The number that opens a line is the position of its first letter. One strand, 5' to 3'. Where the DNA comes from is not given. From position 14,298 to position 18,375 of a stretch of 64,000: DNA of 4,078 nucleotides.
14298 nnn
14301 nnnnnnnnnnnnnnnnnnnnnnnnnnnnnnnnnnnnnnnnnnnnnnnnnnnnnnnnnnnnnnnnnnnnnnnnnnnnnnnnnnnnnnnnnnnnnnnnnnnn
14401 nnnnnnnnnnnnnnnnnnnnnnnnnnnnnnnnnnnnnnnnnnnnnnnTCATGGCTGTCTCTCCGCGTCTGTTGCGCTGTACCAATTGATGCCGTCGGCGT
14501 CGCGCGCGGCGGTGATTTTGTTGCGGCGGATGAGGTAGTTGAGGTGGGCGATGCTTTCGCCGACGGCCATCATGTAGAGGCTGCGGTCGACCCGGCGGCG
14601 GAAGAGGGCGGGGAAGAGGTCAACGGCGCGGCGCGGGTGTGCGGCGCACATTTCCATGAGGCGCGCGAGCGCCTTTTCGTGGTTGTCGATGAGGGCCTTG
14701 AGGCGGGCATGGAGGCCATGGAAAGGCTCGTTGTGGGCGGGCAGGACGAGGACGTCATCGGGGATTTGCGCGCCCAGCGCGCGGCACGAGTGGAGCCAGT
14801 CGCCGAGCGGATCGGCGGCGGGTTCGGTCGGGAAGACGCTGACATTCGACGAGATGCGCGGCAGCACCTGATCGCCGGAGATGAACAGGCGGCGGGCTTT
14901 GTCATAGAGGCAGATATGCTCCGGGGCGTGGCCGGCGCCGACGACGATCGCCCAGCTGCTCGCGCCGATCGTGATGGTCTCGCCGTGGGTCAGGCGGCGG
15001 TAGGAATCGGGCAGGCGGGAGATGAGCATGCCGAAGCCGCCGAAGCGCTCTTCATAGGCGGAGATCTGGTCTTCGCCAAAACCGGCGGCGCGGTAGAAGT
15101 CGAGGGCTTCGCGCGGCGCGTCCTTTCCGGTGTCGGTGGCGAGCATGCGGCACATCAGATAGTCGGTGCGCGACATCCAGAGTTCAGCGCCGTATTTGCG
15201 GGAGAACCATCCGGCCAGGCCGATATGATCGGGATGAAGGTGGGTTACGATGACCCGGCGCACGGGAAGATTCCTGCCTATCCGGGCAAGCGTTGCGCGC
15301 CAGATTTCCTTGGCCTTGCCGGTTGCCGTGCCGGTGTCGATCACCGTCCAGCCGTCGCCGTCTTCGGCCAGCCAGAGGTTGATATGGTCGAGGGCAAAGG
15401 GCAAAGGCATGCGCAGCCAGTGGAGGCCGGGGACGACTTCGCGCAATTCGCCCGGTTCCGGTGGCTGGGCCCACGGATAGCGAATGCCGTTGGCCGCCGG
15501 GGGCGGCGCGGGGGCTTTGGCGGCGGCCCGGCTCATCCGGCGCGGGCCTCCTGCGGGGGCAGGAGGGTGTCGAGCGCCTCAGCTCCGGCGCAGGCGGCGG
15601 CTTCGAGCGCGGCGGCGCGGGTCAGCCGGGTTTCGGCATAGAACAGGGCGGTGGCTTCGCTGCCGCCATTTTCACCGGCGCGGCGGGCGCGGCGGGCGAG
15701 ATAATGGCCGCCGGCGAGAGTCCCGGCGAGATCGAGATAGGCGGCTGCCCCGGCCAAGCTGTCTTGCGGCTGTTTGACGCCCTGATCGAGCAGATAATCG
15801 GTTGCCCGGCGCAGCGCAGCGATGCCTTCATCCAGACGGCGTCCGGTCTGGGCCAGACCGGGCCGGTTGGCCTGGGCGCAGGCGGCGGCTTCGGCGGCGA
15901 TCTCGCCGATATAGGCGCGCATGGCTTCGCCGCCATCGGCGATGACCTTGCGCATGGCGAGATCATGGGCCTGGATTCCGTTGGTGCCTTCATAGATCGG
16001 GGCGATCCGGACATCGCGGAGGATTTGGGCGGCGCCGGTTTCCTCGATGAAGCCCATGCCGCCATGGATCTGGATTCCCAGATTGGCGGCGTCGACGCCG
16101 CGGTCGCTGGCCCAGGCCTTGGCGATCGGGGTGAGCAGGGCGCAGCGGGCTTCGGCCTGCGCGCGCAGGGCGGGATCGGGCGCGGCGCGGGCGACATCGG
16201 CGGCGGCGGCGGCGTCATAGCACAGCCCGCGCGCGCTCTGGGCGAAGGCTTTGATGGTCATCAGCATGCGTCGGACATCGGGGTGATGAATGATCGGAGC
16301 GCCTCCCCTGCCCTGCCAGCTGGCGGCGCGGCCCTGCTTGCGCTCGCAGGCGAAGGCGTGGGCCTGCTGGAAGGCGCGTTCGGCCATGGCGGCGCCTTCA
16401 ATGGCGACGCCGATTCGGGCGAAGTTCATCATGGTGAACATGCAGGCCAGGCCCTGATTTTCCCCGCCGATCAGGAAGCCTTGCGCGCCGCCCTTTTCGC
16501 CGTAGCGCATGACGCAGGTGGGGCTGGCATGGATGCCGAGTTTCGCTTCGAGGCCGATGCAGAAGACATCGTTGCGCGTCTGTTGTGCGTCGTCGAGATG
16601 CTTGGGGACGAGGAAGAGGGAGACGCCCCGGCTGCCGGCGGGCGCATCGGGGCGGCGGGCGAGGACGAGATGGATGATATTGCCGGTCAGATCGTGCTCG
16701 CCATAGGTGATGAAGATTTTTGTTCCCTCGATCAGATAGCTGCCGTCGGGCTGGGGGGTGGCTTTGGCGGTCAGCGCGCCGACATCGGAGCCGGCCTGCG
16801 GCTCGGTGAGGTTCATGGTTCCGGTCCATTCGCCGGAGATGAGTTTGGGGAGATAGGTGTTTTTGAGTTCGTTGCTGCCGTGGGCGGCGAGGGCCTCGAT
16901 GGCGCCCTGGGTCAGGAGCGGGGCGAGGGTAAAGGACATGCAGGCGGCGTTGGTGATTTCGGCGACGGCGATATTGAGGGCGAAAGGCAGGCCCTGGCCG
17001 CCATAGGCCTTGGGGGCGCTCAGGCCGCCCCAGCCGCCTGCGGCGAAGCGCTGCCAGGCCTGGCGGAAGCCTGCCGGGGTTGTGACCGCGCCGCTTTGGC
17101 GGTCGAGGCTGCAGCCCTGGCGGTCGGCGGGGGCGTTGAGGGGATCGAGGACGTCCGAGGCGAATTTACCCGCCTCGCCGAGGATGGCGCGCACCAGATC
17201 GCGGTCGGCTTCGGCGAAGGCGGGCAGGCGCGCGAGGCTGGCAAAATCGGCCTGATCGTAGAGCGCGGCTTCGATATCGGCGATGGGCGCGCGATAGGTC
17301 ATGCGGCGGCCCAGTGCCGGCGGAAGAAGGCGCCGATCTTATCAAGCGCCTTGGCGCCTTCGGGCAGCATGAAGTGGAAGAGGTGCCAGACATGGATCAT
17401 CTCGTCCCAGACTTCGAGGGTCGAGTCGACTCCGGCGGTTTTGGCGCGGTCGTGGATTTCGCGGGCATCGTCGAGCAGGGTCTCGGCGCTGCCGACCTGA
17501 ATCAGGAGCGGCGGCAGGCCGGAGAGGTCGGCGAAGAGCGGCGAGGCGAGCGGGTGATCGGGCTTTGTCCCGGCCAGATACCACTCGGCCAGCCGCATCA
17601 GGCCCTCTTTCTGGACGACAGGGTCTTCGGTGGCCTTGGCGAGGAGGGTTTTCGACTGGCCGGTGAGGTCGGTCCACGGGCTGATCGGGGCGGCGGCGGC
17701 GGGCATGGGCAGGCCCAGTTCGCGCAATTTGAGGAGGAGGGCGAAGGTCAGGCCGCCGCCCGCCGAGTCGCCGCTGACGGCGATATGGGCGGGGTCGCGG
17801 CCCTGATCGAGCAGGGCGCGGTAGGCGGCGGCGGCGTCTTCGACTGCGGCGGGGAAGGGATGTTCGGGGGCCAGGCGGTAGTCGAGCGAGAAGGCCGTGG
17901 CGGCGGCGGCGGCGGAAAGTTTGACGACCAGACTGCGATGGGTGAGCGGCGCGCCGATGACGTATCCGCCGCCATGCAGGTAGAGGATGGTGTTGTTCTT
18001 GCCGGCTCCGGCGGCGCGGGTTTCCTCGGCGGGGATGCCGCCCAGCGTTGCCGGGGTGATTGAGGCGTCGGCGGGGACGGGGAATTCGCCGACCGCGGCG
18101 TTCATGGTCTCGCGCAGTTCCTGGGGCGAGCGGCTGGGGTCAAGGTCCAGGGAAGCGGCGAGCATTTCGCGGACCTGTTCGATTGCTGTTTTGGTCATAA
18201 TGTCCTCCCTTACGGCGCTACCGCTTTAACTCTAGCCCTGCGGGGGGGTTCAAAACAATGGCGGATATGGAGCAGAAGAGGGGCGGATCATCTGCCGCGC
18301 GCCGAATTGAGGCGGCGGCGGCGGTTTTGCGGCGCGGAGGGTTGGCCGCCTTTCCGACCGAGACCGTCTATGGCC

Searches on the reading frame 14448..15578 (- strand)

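Call 64: search_protein_families(library=pfam, proteins=[window:14448-15578:-], max_evalue=0.00001)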
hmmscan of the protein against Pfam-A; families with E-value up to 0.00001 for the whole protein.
window:14448-15578:- (376 aa): 2 families
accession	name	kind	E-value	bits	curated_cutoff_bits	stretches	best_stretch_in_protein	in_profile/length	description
PF00753.33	Lactamase_B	-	1e-25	91.2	22.7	1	65-268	5-184/196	Metallo-beta-lactamase superfamily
PF21221.3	B_lactamase-like_C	-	1.3e-12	47.7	27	1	310-354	1-45/46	Metallo-beta-lactamase-like, C-terminal domain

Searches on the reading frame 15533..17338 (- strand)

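Call 64: search_protein_families(library=pfam, proteins=[window:15533-17338:-], max_evalue=0.00001)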
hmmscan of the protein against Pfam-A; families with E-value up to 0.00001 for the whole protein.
window:15533-17338:- (601 aa): 5 families
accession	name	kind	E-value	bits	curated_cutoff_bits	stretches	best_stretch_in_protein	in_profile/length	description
PF00441.29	Acyl-CoA_dh_1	-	2e-23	83.7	22.4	1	294-463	1-148/150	Acyl-CoA dehydrogenase, C-terminal domain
PF02771.21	Acyl-CoA_dh_N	-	9.4e-16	58.6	22.9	1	52-170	7-113/113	Acyl-CoA dehydrogenase, N-terminal domain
PF12806.12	Acyl-CoA_dh_C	-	4.8e-14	53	30.3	1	479-589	4-120/124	Acetyl-CoA dehydrogenase C-terminal like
PF02770.24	Acyl-CoA_dh_M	-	1.5e-12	47.9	33.3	1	175-276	2-91/97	Acyl-CoA dehydrogenase, middle domain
PF22924.1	ACOX_C_alpha1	-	7e-07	29.6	27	1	303-455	3-159/169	Acyl-CoA oxidase, C-alpha1 domain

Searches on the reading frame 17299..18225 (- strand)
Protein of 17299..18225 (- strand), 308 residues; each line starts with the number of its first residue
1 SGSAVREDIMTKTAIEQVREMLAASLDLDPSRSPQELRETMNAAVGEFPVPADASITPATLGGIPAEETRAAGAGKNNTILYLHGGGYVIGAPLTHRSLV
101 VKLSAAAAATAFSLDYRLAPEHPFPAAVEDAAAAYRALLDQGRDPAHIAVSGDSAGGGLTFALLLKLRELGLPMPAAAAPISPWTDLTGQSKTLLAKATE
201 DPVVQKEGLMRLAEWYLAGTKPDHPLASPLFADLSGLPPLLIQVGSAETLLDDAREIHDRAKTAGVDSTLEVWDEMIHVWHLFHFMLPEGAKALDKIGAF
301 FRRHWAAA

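Call 64: search_protein_families(library=pfam, proteins=[window:17299-18225:-], max_evalue=0.00001)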
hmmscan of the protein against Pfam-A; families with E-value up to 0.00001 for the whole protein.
window:17299-18225:- (308 aa): 3 families
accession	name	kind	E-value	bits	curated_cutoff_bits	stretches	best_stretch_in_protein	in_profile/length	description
PF07859.19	Abhydrolase_3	-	3.1e-58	197.4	25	1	80-281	1-209/210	alpha/beta hydrolase fold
PF10340.15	Say1_Mug180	-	2.9e-11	43.3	21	1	78-223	123-276/374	Steryl acetyl hydrolase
PF20434.5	BD-FAE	-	1.5e-09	38.1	26.8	1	75-160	11-103/215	BD-FAE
